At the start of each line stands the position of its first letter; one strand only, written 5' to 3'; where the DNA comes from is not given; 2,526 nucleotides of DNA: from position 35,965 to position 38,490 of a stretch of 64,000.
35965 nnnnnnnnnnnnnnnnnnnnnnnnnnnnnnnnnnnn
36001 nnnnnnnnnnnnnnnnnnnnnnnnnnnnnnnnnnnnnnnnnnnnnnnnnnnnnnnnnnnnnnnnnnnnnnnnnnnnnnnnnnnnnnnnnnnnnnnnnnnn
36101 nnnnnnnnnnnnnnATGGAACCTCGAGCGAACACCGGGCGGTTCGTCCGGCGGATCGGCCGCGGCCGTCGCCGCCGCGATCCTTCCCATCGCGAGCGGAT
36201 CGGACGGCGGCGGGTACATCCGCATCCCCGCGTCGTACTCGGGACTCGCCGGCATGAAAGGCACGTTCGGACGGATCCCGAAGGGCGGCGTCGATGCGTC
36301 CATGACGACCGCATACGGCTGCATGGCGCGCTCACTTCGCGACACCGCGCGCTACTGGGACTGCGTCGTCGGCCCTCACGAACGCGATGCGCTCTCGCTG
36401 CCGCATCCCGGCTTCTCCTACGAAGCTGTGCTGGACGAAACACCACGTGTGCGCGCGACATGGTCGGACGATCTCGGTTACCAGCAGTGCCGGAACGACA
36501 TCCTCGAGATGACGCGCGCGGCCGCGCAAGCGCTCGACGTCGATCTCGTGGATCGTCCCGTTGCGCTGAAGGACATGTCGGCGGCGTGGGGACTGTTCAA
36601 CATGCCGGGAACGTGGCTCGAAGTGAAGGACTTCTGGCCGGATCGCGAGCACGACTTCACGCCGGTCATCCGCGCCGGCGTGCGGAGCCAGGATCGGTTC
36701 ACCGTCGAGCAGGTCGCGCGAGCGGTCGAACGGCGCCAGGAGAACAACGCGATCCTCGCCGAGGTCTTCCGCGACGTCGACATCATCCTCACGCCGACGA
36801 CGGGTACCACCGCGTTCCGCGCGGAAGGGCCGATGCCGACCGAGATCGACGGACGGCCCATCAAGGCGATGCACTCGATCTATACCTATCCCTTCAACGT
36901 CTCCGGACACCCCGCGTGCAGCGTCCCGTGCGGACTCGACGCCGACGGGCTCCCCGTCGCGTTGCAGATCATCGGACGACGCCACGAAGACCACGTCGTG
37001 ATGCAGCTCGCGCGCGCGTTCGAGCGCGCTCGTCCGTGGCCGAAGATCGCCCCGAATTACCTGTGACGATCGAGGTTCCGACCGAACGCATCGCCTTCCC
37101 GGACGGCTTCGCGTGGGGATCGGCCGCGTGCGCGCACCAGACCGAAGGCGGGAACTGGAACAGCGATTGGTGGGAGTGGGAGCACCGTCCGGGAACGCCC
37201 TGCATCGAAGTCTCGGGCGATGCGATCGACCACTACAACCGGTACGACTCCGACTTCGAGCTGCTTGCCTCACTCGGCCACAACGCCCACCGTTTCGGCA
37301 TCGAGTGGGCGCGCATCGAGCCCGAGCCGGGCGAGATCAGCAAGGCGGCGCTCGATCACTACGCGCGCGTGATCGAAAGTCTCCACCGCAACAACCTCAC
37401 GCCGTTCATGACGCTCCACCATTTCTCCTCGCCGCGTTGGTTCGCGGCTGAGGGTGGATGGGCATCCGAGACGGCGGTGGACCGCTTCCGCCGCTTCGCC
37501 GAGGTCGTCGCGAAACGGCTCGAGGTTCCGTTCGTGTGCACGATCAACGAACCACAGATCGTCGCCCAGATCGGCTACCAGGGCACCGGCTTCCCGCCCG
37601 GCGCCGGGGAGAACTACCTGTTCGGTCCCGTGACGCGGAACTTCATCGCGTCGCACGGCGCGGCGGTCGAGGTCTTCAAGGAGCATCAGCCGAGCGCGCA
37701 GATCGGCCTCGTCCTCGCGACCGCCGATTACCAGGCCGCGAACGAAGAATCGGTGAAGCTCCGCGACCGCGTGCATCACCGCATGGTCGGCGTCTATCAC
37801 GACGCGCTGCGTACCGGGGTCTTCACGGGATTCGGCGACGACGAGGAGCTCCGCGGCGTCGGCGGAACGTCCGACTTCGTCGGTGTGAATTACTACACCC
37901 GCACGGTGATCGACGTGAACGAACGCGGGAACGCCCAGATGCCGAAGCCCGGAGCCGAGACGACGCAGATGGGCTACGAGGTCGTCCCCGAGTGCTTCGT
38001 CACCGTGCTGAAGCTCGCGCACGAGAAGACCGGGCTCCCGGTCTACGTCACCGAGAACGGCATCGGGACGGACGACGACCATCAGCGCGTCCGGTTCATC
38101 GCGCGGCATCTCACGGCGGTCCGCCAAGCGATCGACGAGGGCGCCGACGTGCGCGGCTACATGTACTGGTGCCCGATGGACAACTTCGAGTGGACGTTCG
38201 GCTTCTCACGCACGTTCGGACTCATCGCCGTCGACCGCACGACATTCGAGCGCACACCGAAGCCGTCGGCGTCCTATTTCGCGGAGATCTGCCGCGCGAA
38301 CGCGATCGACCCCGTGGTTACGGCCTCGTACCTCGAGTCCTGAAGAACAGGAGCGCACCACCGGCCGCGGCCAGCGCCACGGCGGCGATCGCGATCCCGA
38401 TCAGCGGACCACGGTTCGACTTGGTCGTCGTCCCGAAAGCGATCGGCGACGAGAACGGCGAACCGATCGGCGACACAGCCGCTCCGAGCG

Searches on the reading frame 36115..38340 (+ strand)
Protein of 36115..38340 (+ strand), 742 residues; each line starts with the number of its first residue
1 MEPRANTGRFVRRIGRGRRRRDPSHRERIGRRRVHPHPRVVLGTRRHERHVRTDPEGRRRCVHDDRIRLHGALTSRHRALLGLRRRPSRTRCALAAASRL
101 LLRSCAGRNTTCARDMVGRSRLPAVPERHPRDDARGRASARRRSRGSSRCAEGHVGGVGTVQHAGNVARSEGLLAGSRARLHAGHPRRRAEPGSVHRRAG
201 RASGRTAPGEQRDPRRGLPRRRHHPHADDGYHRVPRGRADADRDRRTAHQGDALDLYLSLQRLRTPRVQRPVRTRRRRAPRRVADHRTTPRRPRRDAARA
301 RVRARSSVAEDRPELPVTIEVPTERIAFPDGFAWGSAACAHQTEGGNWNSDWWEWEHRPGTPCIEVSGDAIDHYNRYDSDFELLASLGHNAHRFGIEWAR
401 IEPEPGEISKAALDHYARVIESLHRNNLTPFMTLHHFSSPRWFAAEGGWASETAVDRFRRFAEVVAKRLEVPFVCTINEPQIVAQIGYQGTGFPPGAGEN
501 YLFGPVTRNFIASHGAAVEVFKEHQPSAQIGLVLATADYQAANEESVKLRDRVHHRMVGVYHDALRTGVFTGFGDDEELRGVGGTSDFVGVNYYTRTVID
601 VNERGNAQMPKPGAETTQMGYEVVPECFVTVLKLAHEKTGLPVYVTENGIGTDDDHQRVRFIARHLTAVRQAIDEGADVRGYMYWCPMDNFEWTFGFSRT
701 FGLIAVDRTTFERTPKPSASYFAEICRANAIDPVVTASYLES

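Call 48: search_protein_families(library=pfam, proteins=[window:36115-38340:+], max_evalue=0.001)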
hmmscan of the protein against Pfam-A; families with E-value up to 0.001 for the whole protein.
window:36115-38340:+ (742 aa): 1 family
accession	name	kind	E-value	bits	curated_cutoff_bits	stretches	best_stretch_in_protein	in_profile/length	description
PF00232.24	Glyco_hydro_1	-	3.3e-87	293.3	22.6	1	327-729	4-451/453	Glycosyl hydrolase family 1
